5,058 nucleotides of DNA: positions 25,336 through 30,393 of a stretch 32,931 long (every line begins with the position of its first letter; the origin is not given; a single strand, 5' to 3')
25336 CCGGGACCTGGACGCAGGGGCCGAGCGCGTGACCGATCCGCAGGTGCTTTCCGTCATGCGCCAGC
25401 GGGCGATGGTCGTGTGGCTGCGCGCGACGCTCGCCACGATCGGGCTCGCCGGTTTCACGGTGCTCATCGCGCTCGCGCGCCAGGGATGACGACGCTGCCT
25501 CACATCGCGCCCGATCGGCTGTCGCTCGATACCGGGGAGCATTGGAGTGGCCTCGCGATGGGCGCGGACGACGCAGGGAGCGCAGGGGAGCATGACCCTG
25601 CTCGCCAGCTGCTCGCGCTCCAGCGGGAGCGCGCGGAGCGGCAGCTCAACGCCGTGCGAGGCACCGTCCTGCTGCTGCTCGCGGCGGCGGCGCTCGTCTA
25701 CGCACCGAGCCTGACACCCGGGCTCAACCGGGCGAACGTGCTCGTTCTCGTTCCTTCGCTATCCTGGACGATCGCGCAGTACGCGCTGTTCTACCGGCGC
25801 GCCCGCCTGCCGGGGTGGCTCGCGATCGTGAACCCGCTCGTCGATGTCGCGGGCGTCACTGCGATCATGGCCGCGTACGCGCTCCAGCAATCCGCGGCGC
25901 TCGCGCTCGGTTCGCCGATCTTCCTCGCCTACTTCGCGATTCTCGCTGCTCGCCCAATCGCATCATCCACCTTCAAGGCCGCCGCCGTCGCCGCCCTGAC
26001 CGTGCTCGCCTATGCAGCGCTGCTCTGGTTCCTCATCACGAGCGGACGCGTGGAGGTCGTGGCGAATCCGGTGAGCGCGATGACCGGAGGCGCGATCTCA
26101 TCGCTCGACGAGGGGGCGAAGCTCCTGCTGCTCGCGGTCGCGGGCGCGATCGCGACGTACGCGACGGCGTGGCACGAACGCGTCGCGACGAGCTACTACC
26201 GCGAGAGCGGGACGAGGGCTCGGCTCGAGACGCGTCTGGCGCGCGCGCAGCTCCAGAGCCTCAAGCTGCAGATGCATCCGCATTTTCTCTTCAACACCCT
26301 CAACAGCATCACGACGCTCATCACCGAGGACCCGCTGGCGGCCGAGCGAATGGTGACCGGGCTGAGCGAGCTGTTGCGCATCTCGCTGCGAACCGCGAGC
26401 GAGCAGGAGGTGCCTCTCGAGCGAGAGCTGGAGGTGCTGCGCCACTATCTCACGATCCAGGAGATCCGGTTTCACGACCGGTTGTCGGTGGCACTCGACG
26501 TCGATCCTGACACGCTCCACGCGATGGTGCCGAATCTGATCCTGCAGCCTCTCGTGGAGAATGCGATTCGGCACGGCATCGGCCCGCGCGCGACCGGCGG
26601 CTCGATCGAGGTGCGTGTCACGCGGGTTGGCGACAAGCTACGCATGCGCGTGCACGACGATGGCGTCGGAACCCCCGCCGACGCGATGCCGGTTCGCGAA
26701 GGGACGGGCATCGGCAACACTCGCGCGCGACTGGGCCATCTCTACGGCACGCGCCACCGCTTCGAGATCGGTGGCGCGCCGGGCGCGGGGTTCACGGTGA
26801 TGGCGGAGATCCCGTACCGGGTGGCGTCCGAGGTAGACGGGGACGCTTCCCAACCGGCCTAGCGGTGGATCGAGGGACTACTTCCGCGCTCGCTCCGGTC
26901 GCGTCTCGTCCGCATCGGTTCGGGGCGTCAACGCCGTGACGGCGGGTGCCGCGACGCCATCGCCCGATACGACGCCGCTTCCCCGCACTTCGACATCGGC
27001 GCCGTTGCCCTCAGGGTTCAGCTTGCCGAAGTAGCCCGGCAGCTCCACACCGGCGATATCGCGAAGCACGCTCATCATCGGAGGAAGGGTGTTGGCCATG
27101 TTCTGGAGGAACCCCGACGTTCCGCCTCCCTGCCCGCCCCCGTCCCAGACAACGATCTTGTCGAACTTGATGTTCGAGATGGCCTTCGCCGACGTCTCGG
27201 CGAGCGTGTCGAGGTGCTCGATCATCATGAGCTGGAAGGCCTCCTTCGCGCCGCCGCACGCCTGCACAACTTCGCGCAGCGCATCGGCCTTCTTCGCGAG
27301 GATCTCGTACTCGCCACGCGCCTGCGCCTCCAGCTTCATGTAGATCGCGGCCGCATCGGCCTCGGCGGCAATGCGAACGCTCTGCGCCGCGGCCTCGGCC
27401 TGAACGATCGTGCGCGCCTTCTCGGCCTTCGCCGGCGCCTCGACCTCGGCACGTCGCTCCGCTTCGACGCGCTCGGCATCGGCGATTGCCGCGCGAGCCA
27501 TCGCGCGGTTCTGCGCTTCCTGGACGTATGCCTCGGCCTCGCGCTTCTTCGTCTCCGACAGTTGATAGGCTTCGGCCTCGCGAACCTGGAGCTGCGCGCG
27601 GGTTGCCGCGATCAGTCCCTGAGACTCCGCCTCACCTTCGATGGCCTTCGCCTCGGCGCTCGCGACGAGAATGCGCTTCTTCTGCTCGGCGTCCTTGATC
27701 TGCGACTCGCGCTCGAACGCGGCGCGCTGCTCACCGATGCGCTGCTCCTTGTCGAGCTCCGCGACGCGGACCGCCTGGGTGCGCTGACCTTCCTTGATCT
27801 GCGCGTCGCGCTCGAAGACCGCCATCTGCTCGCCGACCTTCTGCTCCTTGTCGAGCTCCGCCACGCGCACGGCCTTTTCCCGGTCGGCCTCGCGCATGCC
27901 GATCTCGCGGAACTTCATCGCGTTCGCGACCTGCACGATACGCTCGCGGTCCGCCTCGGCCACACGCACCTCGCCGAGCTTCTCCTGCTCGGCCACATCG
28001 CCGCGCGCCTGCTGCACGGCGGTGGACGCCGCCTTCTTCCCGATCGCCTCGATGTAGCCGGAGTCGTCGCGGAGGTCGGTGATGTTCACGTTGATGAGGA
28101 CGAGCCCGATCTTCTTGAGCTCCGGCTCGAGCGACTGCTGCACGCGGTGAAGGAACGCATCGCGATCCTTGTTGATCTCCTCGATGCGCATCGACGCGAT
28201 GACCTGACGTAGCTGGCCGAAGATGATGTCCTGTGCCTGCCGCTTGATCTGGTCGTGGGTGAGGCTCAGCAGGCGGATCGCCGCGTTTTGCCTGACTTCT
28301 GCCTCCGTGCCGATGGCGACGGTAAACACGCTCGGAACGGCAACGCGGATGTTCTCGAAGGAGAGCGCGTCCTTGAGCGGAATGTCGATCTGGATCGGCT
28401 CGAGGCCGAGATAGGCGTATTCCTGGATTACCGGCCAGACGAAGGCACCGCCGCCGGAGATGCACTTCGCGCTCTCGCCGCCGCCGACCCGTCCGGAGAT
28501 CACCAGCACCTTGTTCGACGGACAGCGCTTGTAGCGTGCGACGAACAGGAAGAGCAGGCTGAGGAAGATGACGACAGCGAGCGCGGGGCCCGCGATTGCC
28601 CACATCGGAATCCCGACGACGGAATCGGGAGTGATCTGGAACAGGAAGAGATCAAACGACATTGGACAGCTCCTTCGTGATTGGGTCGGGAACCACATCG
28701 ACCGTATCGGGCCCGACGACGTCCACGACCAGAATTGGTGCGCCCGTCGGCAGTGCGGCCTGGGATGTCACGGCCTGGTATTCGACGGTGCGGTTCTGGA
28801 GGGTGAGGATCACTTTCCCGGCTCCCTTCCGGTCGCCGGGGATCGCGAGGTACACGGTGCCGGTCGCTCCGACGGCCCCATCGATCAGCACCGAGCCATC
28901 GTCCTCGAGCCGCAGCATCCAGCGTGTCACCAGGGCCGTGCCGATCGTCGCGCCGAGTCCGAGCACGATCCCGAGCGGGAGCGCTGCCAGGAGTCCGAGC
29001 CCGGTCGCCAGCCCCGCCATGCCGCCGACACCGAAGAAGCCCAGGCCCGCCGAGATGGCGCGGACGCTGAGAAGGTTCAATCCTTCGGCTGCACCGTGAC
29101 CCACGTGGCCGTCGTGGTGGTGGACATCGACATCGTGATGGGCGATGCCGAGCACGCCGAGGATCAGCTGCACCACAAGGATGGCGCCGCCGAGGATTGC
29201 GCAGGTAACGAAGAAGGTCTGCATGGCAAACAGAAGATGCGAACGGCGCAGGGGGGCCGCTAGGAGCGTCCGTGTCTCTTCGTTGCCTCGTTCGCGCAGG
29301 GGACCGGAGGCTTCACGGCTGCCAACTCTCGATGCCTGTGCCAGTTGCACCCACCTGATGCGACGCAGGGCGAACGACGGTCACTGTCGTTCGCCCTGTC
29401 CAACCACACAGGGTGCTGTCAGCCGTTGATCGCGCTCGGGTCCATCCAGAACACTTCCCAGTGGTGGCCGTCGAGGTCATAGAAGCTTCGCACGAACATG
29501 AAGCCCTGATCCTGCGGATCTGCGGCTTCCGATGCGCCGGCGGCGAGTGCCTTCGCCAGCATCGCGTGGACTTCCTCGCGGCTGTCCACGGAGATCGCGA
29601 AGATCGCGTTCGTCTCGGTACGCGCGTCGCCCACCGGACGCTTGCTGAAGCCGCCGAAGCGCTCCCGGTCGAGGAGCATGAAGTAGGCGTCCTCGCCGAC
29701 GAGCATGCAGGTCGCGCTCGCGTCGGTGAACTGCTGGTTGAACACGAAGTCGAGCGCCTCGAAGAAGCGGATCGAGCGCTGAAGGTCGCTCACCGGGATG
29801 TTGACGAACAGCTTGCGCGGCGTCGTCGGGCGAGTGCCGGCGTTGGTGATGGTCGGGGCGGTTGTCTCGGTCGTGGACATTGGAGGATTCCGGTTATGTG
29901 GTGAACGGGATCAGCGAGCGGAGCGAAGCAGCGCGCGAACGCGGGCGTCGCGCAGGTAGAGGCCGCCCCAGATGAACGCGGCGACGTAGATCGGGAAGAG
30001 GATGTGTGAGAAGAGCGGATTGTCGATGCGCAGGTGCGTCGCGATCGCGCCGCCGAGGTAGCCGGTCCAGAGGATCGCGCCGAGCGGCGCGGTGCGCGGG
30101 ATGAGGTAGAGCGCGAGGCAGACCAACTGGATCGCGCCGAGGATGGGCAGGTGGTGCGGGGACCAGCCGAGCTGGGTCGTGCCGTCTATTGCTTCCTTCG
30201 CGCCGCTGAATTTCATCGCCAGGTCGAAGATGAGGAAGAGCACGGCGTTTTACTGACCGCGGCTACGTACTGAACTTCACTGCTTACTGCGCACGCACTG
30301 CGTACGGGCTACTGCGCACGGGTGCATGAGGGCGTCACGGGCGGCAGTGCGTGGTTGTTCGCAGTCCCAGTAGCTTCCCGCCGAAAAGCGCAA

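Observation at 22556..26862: Tightly overlapped four-gene module: ABC ATPase, putative ABC exporter, small membrane protein, LytS-type kinase without a regulator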

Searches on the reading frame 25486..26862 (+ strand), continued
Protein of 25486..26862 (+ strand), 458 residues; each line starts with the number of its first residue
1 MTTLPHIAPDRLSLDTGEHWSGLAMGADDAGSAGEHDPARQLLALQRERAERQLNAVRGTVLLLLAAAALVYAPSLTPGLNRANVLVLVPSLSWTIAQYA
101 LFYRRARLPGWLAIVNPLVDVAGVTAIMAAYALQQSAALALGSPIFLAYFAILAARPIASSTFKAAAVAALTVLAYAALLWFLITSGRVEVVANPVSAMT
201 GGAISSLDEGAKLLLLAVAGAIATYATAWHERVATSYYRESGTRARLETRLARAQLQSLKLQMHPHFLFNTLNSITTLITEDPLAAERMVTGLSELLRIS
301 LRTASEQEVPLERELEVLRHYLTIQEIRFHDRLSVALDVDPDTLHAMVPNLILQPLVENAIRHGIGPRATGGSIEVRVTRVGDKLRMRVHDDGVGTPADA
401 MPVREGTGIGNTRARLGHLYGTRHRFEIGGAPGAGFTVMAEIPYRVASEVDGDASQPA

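Call 30: search_protein_families(library=ncbifam, proteins=[window:25486-26862:+], max_evalue=0.01)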
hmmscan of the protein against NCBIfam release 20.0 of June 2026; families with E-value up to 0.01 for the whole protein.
window:25486-26862:+ (458 aa): 6 families
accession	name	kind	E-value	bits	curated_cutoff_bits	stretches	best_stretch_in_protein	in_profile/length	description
TIGR02966.1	phoR_proteo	equivalog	5.9e-06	25.5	334.2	1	281-401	159-278/333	phosphate regulon sensor histidine kinase PhoR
NF046044.1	PnpS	equivalog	0.00018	20.7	400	1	288-401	222-334/390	two-component system histidine kinase PnpS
NF052443.1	SensHisKinMctS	equivalog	0.00063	18.2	700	1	364-422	370-430/457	two-component system sensor histidine kinase MctS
NF033092.0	HK_WalK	equivalog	0.003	16.2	725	1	330-400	475-536/594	cell wall metabolism sensor histidine kinase WalK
TIGR01386.1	cztS_silS_copS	subfamily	0.0063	15.5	292.55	0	335-400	345-401/457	heavy metal sensor histidine kinase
NF007688.0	PRK10364.1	equivalog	0.0079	15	479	0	336-401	344-400/460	two-component system sensor histidine kinase ZraS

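Call 32: search_solved_structures(query=window:25486-26862:+, max_evalue=0.01)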
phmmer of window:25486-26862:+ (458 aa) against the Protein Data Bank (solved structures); distinct sequences matched with E-value up to 0.01: 4.
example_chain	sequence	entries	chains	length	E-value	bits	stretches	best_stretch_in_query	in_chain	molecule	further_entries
6swj_A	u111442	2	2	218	1e-23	87.3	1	262-401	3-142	Histidine kinase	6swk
4r39_A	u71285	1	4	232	0.00083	21.7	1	346-411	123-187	Blue-light-activated histidine kinase 2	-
4r3a_A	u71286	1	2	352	0.002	20.4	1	346-411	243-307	Blue-light-activated histidine kinase 2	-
4hxz_A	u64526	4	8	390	0.0061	18.8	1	349-454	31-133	Topoisomerase IV, subunit B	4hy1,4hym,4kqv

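Call 39: find_encoding_contigs(protein=P0140, flank=8000, max_places=2)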
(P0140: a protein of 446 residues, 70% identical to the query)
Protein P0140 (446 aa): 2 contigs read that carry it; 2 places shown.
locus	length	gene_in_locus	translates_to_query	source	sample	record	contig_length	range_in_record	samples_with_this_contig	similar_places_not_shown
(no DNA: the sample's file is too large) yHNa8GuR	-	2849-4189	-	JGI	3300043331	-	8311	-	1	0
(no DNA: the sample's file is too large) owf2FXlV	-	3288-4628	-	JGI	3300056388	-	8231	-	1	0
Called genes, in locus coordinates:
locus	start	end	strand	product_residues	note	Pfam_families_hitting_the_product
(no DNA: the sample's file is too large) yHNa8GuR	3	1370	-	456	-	?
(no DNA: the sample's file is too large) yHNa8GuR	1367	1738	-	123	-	PF04341:DUF485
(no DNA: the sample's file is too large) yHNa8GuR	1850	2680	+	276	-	PF01569:PAP2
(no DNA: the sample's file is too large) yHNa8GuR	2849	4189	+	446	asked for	PF06580:His_kinase, PF02518:HATPase_c (weak)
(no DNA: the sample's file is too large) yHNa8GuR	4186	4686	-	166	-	PF13673:Acetyltransf_10 (weak), PF00583:Acetyltransf_1, PF13508:Acetyltransf_7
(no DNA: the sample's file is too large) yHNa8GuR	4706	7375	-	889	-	PF12704:MacB_PCD, PF02687:FtsX, PF12704:MacB_PCD, PF02687:FtsX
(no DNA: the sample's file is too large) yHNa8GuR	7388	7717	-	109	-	PF03551:PadR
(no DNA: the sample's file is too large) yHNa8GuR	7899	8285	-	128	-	PF01139:RtcB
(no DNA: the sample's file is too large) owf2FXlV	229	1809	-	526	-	PF00474:SSF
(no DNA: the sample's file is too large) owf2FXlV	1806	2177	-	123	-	PF04341:DUF485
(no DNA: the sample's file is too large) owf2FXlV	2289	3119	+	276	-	PF01569:PAP2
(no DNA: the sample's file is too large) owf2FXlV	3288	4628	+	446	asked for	PF06580:His_kinase, PF02518:HATPase_c (weak)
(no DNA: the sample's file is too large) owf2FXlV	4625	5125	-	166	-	PF13673:Acetyltransf_10 (weak), PF00583:Acetyltransf_1, PF13508:Acetyltransf_7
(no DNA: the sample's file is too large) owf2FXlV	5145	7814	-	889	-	PF12704:MacB_PCD, PF02687:FtsX, PF12704:MacB_PCD, PF02687:FtsX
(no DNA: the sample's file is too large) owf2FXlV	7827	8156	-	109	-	PF03551:PadR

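Call 40: find_encoding_contigs(protein=P0166, flank=8000, max_places=2)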
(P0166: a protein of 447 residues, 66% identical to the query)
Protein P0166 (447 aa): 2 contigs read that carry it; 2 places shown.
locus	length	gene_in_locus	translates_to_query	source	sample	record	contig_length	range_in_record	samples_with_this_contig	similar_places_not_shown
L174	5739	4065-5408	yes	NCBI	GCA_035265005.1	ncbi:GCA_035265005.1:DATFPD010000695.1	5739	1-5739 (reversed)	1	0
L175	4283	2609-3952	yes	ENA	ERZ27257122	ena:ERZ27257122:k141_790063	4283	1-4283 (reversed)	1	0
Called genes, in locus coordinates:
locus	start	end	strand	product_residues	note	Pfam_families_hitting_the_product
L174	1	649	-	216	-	?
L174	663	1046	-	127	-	PF02583:Trns_repr_metal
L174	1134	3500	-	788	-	PF00403:HMA, PF00122:E1-E2_ATPase, PF00702:Hydrolase, PF08282:Hydrolase_3 (faint)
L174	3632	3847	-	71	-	PF00403:HMA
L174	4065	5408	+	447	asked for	PF06580:His_kinase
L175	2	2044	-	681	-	?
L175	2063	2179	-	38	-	-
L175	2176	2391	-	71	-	PF00403:HMA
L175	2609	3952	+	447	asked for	PF06580:His_kinase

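Call 61: list_cluster_members(proteins=[window:25486-26862:+, window:23290-25041:+, window:25094-25489:+])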
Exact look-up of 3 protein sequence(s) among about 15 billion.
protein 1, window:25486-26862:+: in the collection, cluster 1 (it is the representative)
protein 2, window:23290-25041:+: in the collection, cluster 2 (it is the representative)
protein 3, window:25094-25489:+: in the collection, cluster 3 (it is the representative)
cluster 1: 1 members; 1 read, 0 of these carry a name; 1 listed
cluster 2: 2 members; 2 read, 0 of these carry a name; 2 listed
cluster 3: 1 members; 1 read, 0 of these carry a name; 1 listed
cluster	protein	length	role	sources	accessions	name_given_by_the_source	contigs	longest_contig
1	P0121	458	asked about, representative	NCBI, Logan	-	-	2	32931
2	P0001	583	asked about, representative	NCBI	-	-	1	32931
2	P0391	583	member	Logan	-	-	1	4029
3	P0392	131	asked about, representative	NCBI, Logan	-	-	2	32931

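Call 80: predict_structure(alignment_id=A5)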
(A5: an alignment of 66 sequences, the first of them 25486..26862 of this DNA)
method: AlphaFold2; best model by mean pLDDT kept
length: 458 residues; sequences in the alignment: 66
mean_pLDDT: 82.8   pTM: 0.59
mean pLDDT of the five models: 82.8, 81.7, 80.9, 80.8, 80.6
residues with pLDDT >= 90: 221; 70-90: 148; 50-70: 51; < 50: 38
segments of 3 or more residues with pLDDT < 50: 1-34, 455-458
pLDDT, mean of each block of 10 residues (from residue 1): 42 40 43 63 90 93 93 92 95 95 90 94 96 92 94 91 95 98 95 87 91 98 96 89 86 76 61 70 81 76 77 91 84 91 94 87 69 92 94 70 66 85 85 81 85 49
secondary structure, 60 per line:
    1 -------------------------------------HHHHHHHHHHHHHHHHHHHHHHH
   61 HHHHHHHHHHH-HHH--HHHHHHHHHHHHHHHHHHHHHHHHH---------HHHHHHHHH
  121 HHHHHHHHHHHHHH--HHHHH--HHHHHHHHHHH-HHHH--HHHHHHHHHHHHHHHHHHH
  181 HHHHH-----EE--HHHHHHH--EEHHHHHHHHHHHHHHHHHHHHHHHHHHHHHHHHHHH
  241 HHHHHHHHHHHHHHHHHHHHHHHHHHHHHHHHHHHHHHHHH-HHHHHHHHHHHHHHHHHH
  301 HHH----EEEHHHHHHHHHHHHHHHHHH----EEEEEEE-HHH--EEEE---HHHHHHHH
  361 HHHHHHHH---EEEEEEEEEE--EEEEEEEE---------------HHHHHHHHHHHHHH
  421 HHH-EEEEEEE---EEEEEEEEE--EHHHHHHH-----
elements in order: H38-71 H78-102 H112-134 H137-141 H144-154 H156-159 H162-185 H195-201 H206-281 H283-303 E308-310 H311-328 E333-339 E346-349 H353-368 E372-381 E384-391 H407-423 E425-431 E435-443 H447-453

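Call 83: fold_search(model_id=the predicted structure, library=pdb)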
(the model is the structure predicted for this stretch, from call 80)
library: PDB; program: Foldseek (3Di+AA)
matches with E <= 10: 624; with E <= 0.001: 223
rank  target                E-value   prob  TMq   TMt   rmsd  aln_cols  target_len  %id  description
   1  6swk                  2.5e-11  1.00  0.32  0.67   5.1       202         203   31  The kinase domain of GanS, a histidine kinase from Geobacillus stearothermophilus (released 2020-10-14)
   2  6swj                  7.5e-11  1.00  0.32  0.67   5.2       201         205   31  The kinase domain of GanS, a histidine kinase from Geobacillus stearothermophilus (with Pt) (released 2020-10-14)
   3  9a5d_A                2.5e-07  1.00  0.26  0.20   9.3       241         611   16  Integrative model of WALK-YYCH by crosslinking MS and deep learning (released 2024-09-18)
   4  8g3a_D                2.9e-07  1.00  0.31  0.40  17.0       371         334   12  BceAB-S nucleotide free TM state 1 (released 2023-06-21)
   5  5c93_B                4.3e-07  1.00  0.27  0.52   7.1       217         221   19  Histidine kinase with ATP (released 2016-07-27)
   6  4u7o_A                4.7e-07  1.00  0.26  0.48   9.1       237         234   16  Active histidine kinase bound with ATP (released 2015-09-02)
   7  8vc9_D                6.7e-07  1.00  0.25  0.30  25.6       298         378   18  Hybrid response regulator LvrB from Leptospira / phosphorylated REC form (released 2024-12-18)
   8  4zki_B                7.4e-07  1.00  0.30  0.58   5.2       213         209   18  The crystal structure of Histidine Kinase YycG with ADP (released 2016-05-04)
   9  4zki_A                9.5e-07  1.00  0.25  0.45   9.0       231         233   17  The crystal structure of Histidine Kinase YycG with ADP (released 2016-05-04)
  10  4u7n_B                1.2e-06  1.00  0.26  0.51   8.6       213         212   17  Inactive structure of histidine kinase (released 2015-09-02)
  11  5c93_A                1.2e-06  1.00  0.25  0.46  10.8       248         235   16  Histidine kinase with ATP (released 2016-07-27)
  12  4r39_A                1.3e-06  1.00  0.26  0.50   6.8       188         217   23  Histidine kinase domain from Erythrobacter litoralis EL346 blue-light activated histidine kinase (released 2014-12-03)
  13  5idm_A                1.6e-06  1.00  0.24  0.55   4.8       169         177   16  Bifunctional histidine kinase CckA (domain, CA) in complex with c-di-GMP and AMPPNP/Mg2+ (released 2016-10-05)
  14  4u7n_A                1.6e-06  1.00  0.26  0.54   8.2       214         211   17  Inactive structure of histidine kinase (released 2015-09-02)
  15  6rgy_A                1.6e-06  1.00  0.27  0.46   6.9       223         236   18  Revisiting pH-gated conformational switch. Complex HK853-RR468 pH 7.5 (released 2020-02-19)
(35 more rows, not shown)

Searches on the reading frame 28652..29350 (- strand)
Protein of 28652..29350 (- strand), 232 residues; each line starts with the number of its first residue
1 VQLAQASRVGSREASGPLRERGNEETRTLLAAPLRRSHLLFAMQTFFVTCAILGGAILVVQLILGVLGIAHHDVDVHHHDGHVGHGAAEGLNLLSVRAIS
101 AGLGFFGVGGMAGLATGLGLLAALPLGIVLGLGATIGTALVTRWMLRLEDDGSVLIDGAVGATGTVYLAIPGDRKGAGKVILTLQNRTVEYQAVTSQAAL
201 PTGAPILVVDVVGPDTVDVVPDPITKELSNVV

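Call 8: search_protein_families(library=pfam, proteins=[window:28652-29350:-], max_evalue=0.01)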
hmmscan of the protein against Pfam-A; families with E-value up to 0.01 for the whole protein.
window:28652-29350:- (232 aa): 0 families

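Call 30: search_protein_families(library=ncbifam, proteins=[window:28652-29350:-], max_evalue=0.01)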
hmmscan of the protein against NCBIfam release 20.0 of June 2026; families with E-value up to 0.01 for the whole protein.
window:28652-29350:- (232 aa): 0 families

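Call 70: search_protein_families(library=pfam, proteins=[window:28652-29350:-], max_evalue=10)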
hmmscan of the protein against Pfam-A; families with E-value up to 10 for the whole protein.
window:28652-29350:- (232 aa): 1 family
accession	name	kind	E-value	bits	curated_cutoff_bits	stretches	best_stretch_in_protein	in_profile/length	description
PF12698.13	ABC2_membrane_3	-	0.013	15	31.6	1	19-131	186-262/347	ABC-2 family transporter protein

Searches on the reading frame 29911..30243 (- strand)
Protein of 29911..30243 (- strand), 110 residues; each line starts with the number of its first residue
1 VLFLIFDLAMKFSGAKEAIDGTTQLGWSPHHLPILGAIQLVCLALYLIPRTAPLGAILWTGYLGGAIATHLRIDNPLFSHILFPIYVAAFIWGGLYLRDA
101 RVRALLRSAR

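Call 12: search_protein_families(library=pfam, proteins=[window:29911-30243:-], max_evalue=0.001)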
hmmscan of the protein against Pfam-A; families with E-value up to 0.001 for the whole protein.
window:29911-30243:- (110 aa): 1 family
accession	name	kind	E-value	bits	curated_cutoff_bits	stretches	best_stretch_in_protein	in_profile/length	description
PF13564.11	DoxX_2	-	8.9e-18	64.8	26.3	1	2-93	8-102/103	DoxX-like family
